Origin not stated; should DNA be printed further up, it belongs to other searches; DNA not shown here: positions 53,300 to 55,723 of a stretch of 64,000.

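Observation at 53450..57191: GHKL-ATPase / PD-(D/E)XK nuclease gene followed by a Mod-like methylase that has lost its catalytic core, and a 57-aa gene stub: decayed MORC-type restriction-like locus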

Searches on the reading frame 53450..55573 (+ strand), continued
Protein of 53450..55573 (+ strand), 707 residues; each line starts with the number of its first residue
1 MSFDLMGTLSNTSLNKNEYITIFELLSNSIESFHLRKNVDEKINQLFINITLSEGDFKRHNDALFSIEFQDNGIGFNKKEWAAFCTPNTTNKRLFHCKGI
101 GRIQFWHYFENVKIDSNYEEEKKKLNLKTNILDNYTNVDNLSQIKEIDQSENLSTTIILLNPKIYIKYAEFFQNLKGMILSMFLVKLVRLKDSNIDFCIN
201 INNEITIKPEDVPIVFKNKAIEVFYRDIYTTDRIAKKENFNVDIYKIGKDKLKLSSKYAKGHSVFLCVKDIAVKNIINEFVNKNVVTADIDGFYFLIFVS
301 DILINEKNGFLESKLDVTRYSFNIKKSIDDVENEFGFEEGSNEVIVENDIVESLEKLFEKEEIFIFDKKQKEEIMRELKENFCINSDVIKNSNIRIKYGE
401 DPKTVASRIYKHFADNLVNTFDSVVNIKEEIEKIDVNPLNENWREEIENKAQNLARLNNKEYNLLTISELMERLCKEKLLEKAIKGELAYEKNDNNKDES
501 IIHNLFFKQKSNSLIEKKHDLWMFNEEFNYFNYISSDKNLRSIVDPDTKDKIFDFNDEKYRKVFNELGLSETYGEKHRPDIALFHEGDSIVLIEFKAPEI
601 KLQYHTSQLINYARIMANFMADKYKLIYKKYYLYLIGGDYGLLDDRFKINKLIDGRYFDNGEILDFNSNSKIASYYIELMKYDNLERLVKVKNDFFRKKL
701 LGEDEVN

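Call 82: list_cluster_members(proteins=[P0149, P0153, P0165, P0181, P0199, P0230, P0260, P0280, P0297, P0024])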
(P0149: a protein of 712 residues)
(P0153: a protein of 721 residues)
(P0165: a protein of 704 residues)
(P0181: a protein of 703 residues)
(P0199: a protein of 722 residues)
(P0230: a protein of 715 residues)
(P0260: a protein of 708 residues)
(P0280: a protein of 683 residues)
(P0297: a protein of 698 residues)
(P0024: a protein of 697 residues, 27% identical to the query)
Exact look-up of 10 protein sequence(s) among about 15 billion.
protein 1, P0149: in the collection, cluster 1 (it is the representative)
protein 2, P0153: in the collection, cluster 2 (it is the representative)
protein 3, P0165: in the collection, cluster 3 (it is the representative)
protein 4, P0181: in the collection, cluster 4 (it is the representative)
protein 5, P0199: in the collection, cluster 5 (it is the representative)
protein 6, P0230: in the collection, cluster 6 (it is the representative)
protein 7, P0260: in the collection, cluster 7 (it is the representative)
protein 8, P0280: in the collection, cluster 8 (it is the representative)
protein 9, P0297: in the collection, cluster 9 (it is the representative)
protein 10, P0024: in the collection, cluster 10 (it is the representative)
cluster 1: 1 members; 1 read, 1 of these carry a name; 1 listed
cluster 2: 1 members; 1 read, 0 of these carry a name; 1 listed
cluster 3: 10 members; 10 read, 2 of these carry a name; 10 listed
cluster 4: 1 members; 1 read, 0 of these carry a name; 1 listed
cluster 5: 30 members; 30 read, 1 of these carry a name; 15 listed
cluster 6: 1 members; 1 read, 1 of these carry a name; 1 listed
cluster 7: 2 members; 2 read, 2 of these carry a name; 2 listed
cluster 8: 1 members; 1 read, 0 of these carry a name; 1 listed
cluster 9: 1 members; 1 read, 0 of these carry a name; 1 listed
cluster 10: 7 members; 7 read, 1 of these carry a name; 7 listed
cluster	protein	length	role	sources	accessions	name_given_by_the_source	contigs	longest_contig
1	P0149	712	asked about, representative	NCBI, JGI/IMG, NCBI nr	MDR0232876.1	MAG: hypothetical protein LBI82_12265 [Dysgonamonadaceae bacterium] | hypothetical protein | hypothetical protein [Dysgonamonadaceae bacterium]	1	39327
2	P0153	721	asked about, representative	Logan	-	-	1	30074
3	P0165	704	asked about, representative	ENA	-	-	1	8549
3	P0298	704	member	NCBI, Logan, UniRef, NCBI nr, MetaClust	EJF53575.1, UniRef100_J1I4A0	hypothetical protein SapgrDRAFT_1883 [Saprospira grandis DSM 2844] | Uncharacterized protein n=1 Tax=Saprospira grandis DSM 2844 TaxID=694433 ... | 694433.SapgrDRAFT_1883 NOG44333 ""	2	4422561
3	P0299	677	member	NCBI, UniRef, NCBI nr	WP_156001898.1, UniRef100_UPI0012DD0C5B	ATP-binding protein [Saprospira grandis] | ATP-binding protein n=1 Tax=Saprospira grandis TaxID=1008 RepID=UPI0012DD0C5B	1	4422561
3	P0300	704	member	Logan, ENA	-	-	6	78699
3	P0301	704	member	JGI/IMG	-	-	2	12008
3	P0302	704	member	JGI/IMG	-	-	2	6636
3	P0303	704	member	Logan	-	-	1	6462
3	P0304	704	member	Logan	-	-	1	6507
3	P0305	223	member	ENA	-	-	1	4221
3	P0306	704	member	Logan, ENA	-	-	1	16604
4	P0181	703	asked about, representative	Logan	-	-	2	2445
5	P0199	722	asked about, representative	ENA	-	-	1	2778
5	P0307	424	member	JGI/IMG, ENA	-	hypothetical protein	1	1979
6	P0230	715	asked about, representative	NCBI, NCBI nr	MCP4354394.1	MAG: ATP-binding protein [Proteobacteria bacterium] | ATP-binding protein [Pseudomonadota bacterium]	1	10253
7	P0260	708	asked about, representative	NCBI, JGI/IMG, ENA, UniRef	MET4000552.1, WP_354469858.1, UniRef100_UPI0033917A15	hypothetical protein [Marinobacterium sp. MBR-109] | hypothetical protein | hypothetical protein n=1 Tax=Marinobacterium sp. MBR-109 TaxID=3156462 RepID=UPI0033917A15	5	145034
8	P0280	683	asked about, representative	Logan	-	-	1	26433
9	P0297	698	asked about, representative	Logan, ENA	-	-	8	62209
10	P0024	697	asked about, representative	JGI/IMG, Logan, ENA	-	-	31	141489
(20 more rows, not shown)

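Call 91: find_related_loci(query=A1, collection=genome_contigs, flank=5000)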
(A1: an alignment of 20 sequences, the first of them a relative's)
Query A1 (707 aa) in genome_contigs; peptide patterns used: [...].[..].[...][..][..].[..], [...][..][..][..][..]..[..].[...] (x = any residue, [..] = any of these).
318 stretches matched a pattern; 215 encode a relative of the query (tblastn E <= 1e-3); the best 80 are kept; 80 distinct loci.
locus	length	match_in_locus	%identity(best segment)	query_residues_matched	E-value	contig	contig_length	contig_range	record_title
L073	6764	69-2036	35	58-698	4e-96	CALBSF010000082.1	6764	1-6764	MAG TPA_asm: uncultured Rickettsiales bacterium isolate SRR6231156_bin.78_CONCOCT_v1.1_MAG genome assembly, contig: ERZ6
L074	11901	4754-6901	34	3-702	6e-93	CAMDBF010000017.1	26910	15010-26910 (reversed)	MAG: Rickettsia typhi isolate MH-21oct19-275 genome assembly, contig: MH-21oct19-C2616, whole genome shotgun sequence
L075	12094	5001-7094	28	1-700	2e-71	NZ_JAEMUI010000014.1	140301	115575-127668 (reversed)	Marinomonas spartinae strain USM8 Marinomonas_USM8_unicycler_contig_14, whole genome shotgun sequence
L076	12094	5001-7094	27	1-700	8e-68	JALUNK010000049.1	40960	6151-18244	MAG: Ghiorsea sp. isolate S145_metabat2_scaf2bin.070_VB S145_NODE_181_length_40960_cov_3.879583, whole genome shotgun se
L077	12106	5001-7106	29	1-700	6e-67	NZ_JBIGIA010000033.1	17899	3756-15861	Pelomonas nitida strain BYS96W NODE_33_length_17899_cov_45.040963, whole genome shotgun sequence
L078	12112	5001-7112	26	1-700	6e-66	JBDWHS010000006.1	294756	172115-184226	MAG: Sneathiella sp. isolate CI.59.F.A1_421_49 CI_59_F_A1_421_49_000000000006, whole genome shotgun sequence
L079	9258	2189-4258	28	1-691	4e-65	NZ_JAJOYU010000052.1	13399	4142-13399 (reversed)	Rheinheimera soli strain BD-d46 52, whole genome shotgun sequence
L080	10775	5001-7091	27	1-700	4e-64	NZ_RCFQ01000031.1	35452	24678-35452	Mariprofundus sp. EBB-1 Pure-Culture-EBB-1_NODE_31, whole genome shotgun sequence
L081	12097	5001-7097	27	1-700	6e-64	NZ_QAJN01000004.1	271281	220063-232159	Paucibacter sp. KBW04 KBW4_TGACCA_contig_4, whole genome shotgun sequence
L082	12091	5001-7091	27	1-700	1e-63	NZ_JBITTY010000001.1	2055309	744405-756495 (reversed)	Pseudomonas sp. NPDC079086 NPDC079086_85_B7.ctg-0001, whole genome shotgun sequence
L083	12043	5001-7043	28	1-682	2e-62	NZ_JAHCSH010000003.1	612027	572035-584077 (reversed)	Curvibacter sp. CHRR-16 contig00003, whole genome shotgun sequence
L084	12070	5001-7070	27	1-691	5e-62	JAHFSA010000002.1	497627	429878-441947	MAG: Perlucidibaca sp. isolate nzgw587 NODE_10_length_497628_cov_5.617798, whole genome shotgun sequence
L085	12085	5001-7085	28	1-700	3e-61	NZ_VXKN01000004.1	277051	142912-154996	Acinetobacter qingfengensis strain CCUG 69710T contig_0000004, whole genome shotgun sequence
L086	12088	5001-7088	28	1-700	7e-61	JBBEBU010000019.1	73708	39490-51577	MAG: Idiomarina sp. isolate LejiaF_49_78 Lejia_F_577_length_73708_cov_49, whole genome shotgun sequence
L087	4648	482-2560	28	1-691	2e-60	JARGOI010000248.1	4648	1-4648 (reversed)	MAG: Thalassolituus sp. isolate bin_em_oilr2.003 NODE_8759_length_4648_cov_9.614196, whole genome shotgun sequence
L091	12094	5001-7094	27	1-700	2e-57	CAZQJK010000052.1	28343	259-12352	MAG TPA_asm: uncultured Bacteriovorax sp. isolate SRP118108_co5_526 genome assembly, contig: NODE_1278_length_28343_cov_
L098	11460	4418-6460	27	5-700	4e-43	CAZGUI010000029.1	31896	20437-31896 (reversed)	MAG TPA_asm: uncultured Bacteroides sp. isolate binchicken_co157_435 genome assembly, contig: NODE_2824_length_31896_cov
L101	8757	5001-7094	28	2-705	2e-41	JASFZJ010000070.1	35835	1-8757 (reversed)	MAG: Sulfurovum sp. isolate MAY_MAG_00022 ALL_000000000746, whole genome shotgun sequence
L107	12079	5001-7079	27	3-700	1e-39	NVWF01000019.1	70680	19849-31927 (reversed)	MAG: Gammaproteobacteria bacterium isolate NORP44 Contig_source1383C_1001, whole genome shotgun sequence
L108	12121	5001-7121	26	2-700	3e-39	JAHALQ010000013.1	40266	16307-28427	MAG: Proteobacteria bacterium isolate L3_072_000M1_dasL3_072_000M1_concoct_80 L3_072_000M1_scaffold_617, whole genome sh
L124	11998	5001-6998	27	21-700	5e-36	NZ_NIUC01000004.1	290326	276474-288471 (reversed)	Algoriphagus formosus strain XAY3209 contig4, whole genome shotgun sequence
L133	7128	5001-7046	26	15-700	6e-35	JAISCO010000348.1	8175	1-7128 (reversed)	MAG: Spirochaetaceae bacterium isolate Gx481_bin89 k119_2901572, whole genome shotgun sequence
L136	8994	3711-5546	26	5-635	2e-34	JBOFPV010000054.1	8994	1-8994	MAG: Tannerellaceae bacterium isolate WFFMC_MAG_227 k139_47580_flag=0_multi=6.7828_len=8994, whole genome shotgun sequen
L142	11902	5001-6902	26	1-637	2e-52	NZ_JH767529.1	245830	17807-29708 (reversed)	Catenovulum agarivorans YM01 Scaffold8, whole genome shotgun sequence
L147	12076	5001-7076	26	5-700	2e-33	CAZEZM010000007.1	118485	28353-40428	MAG TPA_asm: uncultured Flavipsychrobacter sp. isolate SRP090828_co2_64 genome assembly, contig: NODE_52_length_118485_c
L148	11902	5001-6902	26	1-637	3e-52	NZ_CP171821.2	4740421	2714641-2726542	Ningiella sp. W23 chromosome, complete genome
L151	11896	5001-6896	28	70-700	6e-33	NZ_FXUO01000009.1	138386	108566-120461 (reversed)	Epilithonimonas pallida strain DSM 18015 Ga0111675_109, whole genome shotgun sequence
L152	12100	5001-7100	25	3-707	4e-33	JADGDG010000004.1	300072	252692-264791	MAG: Gammaproteobacteria bacterium isolate BB4 NODE_28_length_300072_cov_29.419794, whole genome shotgun sequence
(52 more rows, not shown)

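Call 93: search_protein_families(library=pfam, proteins=[L107:70-4962:+, L142:1302-2936:+, L142:2767-4329:+, L085:8709-12020:-, L091:3640-4869:+, L147:2876-4195:+, L074:1717-4704:+, L142:8620-9636:+, L151:8058-9674:+, L098:459-1790:+], max_evalue=0.00001)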
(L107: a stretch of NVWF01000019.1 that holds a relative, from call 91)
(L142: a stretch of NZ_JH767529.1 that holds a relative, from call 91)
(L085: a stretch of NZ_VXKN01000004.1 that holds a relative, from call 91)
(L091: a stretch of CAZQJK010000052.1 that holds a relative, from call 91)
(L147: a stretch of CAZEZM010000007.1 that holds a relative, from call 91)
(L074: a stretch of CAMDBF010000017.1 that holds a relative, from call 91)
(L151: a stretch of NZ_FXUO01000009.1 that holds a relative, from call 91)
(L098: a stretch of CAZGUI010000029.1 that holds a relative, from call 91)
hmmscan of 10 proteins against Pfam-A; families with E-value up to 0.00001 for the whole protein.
L107:70-4962:+ (1631 aa): 7 families
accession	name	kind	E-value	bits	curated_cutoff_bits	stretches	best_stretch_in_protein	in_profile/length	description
PF18135.7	Type_ISP_C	-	2.2e-109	366.1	25.9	1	1229-1601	1-340/342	Type ISP C-terminal specificity domain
PF22240.1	ISP_coupler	-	1.8e-51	174.2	27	1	727-853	1-126/126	Type ISP restriction-modification enzyme, coupler domain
PF13156.12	Mrr_cat_2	-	6.8e-50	168.7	22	1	35-158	2-125/127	Restriction endonuclease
PF04851.21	ResIII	-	1.6e-28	100.1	22.5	1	165-365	2-163/164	Type III restriction enzyme, res subunit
PF00270.35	DEAD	-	5.6e-11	42.9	26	1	168-364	1-160/167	DEAD/DEAH box helicase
PF00271.37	Helicase_C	-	1.6e-08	35.2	23.5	1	512-592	38-109/110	Helicase conserved C-terminal domain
PF02384.22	N6_Mtase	-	8.5e-07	29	20.4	1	856-1108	4-204/311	N-6 DNA Methylase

L142:1302-2936:+ (545 aa): 2 families
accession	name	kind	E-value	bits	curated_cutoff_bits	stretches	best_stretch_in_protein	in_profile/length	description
PF02384.22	N6_Mtase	-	9.1e-110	367.3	20.4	1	160-505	2-311/311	N-6 DNA Methylase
PF12161.14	HsdM_N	-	1.1e-22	81.5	24.5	1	18-146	2-135/135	HsdM N-terminal domain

L142:2767-4329:+ (521 aa): 1 family
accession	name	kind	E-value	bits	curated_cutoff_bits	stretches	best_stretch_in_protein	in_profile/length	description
PF01420.25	Methylase_S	-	1.4e-40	139.7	22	2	320-471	1-140/168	Type I restriction modification DNA specificity domain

L085:8709-12020:- (1103 aa): 0 families

L091:3640-4869:+ (410 aa): 2 families
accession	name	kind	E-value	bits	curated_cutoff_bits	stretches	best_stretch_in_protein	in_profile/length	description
PF13455.12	MUG113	-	2.8e-14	53.9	22.3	1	299-387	1-73/73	Meiotically up-regulated gene 113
PF10544.15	T5orf172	-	5.7e-13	49.7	20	1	277-387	1-100/101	T5orf172 domain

L147:2876-4195:+ (440 aa): 3 families
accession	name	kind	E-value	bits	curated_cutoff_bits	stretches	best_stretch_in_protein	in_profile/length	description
PF22022.2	Phage_int_M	-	1.1e-20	74.1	27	1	92-187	1-96/96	Phage integrase central domain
PF00589.27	Phage_integrase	-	6.8e-15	55.7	27.1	1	202-375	6-167/172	Phage integrase family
PF13356.12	Arm-DNA-bind_3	-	1.2e-12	48.3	27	1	27-80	31-83/83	Arm DNA-binding domain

L074:1717-4704:+ (996 aa): 5 families
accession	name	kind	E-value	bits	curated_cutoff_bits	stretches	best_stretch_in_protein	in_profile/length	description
PF07669.17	Eco57I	-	6.9e-35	121.1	25.3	1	464-651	1-171/171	Eco57I restriction-modification methylase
PF02384.22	N6_Mtase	-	3.6e-20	72.9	20.4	1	345-668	4-236/311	N-6 DNA Methylase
PF20473.4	MmeI_Mtase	-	2.5e-13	50.3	27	1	405-487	5-86/259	MmeI, DNA-methyltransferase domain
PF20464.3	MmeI_N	-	1.2e-10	42.5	27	1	26-192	4-158/181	MmeI, N-terminal domain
PF12950.13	TaqI_C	-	5e-09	36.9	26.5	1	751-866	4-115/118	TaqI-like C-terminal specificity domain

L142:8620-9636:+ (339 aa): 1 family
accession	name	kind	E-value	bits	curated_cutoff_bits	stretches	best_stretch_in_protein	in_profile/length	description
PF13310.11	Virulence_RhuM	-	3.5e-119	397.2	33.7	1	66-316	1-249/252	Virulence protein RhuM family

L151:8058-9674:+ (539 aa): 3 families
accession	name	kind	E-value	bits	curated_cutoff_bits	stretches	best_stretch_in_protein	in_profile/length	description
PF00239.26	Resolvase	-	1.4e-27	97.1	23.3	1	9-158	1-145/145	Resolvase, N terminal domain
PF07508.19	Recombinase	-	9.2e-09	35.9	21.1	1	185-271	2-101/102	Recombinase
PF13408.12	Zn_ribbon_recom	-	4.7e-07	30.5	25.3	1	287-324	1-32/58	Recombinase zinc beta ribbon domain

L098:459-1790:+ (444 aa): 4 families
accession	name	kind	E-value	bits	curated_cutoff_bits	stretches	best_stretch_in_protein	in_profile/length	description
PF02086.21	MethyltransfD12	-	3.6e-32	112.5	22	1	119-376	1-242/253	D12 class N6 adenine-specific DNA methyltransferase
PF01381.28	HTH_3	-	2e-11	44.2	23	1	12-61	1-50/55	Helix-turn-helix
PF12844.13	HTH_19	-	9.5e-10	38.7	30.2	1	11-68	3-60/64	Helix-turn-helix domain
PF13560.12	HTH_31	-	5.8e-09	36.6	27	1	8-65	2-60/64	Helix-turn-helix domain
